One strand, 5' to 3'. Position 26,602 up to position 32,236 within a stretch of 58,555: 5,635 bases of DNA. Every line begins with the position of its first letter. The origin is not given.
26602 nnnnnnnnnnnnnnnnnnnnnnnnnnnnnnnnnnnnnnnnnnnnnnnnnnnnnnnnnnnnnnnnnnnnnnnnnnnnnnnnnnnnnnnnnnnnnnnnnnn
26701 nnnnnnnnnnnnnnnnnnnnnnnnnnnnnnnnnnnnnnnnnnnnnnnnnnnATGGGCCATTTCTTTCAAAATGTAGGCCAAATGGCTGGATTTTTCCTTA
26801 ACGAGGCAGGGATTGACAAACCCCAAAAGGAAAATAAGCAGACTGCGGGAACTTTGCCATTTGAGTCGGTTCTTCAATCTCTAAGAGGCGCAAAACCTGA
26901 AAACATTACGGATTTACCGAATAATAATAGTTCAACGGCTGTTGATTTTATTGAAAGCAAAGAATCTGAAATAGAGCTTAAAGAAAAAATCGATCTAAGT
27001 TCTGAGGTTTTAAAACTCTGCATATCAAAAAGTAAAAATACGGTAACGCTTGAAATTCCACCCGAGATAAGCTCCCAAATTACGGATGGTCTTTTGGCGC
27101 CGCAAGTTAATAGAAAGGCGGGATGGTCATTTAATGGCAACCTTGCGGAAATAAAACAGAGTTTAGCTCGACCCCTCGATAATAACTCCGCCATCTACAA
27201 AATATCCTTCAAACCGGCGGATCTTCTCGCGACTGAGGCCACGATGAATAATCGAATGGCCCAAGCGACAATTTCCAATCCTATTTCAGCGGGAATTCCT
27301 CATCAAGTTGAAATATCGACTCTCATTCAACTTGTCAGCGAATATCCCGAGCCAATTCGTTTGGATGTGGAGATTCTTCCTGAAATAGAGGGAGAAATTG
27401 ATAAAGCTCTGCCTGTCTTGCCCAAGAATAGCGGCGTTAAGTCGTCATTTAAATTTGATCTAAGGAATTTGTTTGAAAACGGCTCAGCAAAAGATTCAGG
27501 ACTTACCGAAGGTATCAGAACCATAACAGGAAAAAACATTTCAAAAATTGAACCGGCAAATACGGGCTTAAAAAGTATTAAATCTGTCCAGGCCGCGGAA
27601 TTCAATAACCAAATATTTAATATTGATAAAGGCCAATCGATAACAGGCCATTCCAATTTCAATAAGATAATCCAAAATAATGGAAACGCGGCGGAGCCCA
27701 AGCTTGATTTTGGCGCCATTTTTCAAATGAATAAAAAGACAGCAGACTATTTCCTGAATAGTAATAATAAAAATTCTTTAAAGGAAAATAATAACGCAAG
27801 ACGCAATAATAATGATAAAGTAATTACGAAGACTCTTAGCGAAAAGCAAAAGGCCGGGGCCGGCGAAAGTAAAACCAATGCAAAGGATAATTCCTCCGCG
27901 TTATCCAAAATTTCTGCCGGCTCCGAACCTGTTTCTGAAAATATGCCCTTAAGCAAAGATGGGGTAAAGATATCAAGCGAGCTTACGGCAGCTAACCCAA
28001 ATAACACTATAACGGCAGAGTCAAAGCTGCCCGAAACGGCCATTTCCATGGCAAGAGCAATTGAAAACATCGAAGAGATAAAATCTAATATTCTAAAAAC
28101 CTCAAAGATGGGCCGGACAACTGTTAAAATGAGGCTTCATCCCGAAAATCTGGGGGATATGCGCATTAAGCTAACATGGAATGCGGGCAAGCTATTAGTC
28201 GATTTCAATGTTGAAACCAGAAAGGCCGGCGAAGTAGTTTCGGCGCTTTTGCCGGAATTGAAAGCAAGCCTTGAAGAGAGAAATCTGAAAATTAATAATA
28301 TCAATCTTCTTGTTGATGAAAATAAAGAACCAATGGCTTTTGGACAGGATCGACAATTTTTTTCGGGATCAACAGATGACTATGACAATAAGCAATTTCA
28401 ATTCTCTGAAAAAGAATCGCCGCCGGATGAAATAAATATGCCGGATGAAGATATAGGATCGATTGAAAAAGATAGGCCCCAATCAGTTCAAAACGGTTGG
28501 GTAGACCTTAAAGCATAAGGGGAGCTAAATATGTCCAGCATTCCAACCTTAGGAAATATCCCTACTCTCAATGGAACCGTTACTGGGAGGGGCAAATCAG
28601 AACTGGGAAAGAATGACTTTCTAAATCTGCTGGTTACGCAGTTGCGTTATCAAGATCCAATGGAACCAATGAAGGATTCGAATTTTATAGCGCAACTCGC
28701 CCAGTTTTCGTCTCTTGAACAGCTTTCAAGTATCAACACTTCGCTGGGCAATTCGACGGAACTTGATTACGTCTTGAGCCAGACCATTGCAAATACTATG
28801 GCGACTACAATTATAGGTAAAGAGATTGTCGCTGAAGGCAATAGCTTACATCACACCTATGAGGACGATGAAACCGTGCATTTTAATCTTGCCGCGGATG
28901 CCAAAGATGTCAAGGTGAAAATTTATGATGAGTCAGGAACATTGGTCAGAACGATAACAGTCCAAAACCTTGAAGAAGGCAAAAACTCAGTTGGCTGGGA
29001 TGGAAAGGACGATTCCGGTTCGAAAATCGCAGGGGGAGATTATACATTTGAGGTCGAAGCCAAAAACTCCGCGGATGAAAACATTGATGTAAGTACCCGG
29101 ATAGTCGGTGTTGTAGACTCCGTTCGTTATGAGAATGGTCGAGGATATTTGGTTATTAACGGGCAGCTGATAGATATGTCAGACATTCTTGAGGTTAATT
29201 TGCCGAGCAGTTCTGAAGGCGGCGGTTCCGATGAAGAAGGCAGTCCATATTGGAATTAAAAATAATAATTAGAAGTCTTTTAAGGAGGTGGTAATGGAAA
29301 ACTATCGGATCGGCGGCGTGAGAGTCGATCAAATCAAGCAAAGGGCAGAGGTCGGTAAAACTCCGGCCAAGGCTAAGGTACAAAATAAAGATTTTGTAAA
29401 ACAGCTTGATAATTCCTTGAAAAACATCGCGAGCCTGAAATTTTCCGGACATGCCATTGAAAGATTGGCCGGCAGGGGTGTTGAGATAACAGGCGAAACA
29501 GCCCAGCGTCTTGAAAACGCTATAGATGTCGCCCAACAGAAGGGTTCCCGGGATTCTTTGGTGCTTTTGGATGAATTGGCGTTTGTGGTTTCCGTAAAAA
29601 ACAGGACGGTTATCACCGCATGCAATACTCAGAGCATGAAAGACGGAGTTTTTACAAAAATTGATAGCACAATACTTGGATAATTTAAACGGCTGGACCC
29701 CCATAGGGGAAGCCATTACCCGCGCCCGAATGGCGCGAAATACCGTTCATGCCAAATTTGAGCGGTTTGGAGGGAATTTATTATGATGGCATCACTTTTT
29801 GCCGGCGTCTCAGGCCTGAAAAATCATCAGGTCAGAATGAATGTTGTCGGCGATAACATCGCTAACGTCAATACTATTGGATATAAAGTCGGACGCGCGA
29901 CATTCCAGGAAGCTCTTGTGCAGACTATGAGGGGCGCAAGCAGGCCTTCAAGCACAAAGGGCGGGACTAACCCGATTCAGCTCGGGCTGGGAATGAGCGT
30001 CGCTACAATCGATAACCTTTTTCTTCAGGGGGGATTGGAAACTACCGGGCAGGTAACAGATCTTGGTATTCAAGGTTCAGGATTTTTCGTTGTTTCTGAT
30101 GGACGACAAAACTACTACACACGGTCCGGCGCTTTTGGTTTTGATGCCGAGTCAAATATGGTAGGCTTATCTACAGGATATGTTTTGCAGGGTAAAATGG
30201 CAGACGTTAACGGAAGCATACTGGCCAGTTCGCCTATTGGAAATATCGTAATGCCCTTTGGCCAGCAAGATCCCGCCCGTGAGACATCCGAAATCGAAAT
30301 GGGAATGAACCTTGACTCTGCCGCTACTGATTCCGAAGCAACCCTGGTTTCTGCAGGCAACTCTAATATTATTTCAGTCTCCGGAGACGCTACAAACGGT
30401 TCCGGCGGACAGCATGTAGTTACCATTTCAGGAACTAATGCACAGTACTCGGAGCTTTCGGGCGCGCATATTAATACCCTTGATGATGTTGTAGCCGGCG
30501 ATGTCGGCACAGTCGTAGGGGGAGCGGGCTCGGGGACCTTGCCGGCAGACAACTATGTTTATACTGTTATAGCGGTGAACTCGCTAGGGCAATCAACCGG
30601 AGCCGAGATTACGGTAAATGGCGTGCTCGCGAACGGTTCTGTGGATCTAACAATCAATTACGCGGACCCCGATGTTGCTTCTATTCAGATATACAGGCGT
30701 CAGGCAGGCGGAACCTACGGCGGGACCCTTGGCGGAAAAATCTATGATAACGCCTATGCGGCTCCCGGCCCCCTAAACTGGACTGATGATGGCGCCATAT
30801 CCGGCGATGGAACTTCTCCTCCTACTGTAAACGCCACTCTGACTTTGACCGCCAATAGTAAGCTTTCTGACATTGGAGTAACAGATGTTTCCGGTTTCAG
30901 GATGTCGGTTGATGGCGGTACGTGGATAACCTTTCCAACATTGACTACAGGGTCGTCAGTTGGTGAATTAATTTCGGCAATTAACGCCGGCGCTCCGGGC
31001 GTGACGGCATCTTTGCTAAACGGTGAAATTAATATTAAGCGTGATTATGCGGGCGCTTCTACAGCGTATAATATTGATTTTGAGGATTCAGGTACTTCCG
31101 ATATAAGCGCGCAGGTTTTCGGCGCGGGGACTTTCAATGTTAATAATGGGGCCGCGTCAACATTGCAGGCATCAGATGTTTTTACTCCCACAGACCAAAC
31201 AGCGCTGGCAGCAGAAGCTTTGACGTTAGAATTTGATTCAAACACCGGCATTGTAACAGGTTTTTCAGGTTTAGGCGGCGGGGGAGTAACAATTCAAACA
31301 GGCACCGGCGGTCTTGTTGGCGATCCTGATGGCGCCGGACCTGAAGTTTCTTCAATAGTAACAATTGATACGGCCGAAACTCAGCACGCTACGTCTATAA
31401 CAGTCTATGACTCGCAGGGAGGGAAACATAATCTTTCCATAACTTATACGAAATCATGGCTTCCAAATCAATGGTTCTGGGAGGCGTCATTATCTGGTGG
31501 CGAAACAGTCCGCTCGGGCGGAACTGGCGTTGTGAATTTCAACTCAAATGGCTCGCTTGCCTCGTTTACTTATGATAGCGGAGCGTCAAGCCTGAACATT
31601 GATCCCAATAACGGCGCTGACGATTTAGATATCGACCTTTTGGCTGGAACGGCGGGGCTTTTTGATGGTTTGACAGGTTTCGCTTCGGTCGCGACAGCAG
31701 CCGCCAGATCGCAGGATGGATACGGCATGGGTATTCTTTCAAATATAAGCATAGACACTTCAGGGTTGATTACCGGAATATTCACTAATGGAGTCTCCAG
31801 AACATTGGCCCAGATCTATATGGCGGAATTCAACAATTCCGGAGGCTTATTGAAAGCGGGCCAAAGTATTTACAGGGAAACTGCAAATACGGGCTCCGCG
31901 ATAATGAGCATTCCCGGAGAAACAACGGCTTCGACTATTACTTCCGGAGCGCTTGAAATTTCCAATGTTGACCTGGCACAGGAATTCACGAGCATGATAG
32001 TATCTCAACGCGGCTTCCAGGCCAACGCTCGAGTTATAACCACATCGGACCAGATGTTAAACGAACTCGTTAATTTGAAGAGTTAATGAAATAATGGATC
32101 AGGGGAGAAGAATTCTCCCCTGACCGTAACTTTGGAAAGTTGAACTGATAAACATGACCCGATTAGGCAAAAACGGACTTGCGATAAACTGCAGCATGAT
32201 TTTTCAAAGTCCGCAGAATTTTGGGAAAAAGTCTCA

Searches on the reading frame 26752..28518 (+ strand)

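Call 25: search_protein_families(library=pfam, proteins=[window:26752-28518:+], max_evalue=0.001)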
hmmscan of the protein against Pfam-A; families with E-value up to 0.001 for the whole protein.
window:26752-28518:+ (588 aa): 1 family
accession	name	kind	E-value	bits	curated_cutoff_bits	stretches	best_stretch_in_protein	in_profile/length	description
PF02120.21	Flg_hook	-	2.3e-13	50.2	29.8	1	449-524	6-81/85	Flagellar hook-length control protein FliK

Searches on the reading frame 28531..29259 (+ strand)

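Call 26: search_protein_families(library=pfam, proteins=[window:28531-29259:+], max_evalue=0.001)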
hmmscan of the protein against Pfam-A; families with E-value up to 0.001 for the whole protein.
window:28531-29259:+ (242 aa): 3 families
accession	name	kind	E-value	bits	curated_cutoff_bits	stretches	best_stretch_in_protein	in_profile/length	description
PF03963.19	FlgD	-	4.5e-22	78.5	27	1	19-73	20-74/75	Flagellar hook capping protein - N-terminal region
PF13860.13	FlgD_ig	-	1.1e-20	73.8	27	1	112-180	10-78/79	FlgD Ig-like domain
PF13861.12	FLgD_tudor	-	9.9e-06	26.1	26.9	1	89-219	4-57/58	FlgD Tudor-like domain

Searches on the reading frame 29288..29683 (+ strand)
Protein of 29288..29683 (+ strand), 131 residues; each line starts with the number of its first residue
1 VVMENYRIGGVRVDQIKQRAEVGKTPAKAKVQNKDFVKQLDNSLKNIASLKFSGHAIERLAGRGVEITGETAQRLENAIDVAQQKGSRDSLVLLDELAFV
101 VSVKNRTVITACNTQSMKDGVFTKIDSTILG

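Call 26: search_protein_families(library=pfam, proteins=[window:29288-29683:+], max_evalue=0.001)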
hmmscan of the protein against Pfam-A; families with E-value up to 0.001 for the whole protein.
window:29288-29683:+ (131 aa): 1 family
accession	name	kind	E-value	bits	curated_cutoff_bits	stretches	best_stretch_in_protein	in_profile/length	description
PF12611.13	Flagellar_put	-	2.4e-08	34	21.1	1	107-130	1-24/24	Putative flagellar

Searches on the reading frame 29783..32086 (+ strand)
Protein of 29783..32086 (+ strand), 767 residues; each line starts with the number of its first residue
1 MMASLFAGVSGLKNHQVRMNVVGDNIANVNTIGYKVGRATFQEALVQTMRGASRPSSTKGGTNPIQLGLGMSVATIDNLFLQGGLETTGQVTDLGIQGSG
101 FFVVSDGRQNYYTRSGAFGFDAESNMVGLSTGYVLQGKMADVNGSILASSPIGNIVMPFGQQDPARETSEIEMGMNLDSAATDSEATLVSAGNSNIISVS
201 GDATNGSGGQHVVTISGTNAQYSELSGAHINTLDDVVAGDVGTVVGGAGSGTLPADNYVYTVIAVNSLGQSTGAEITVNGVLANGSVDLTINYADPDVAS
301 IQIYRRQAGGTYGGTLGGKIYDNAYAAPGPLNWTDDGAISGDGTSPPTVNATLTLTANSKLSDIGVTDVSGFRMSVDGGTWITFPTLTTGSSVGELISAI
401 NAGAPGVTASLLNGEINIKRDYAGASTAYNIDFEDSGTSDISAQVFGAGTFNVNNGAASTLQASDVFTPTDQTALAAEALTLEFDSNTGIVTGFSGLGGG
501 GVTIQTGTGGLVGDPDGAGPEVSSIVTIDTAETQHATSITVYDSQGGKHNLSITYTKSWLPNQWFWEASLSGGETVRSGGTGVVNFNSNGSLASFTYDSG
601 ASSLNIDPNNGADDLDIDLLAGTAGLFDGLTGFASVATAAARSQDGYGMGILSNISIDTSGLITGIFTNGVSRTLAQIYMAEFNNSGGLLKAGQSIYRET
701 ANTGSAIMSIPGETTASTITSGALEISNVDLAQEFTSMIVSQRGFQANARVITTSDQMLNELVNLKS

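Call 26: search_protein_families(library=pfam, proteins=[window:29783-32086:+], max_evalue=0.001)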
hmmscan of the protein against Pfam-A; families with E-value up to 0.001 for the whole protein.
window:29783-32086:+ (767 aa): 4 families
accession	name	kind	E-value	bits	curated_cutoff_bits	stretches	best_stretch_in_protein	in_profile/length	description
PF06429.18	Flg_bbr_C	-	4.3e-17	61.8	23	1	721-765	2-46/46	Flagellar basal body rod FlgEFG protein C-terminal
PF07559.19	FlgE_D2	-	6.1e-15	56.4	22.7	1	528-647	15-142/142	Flagellar basal body protein FlaE D2 domain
PF00460.25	Flg_bb_rod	-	3.3e-09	36.9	20.7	1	8-35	4-31/31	Flagella basal body rod protein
PF22692.1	LlgE_F_G_D1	-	3.8e-09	37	27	1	96-154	2-44/64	Flagellar hook protein FlgE/F/G D1 domain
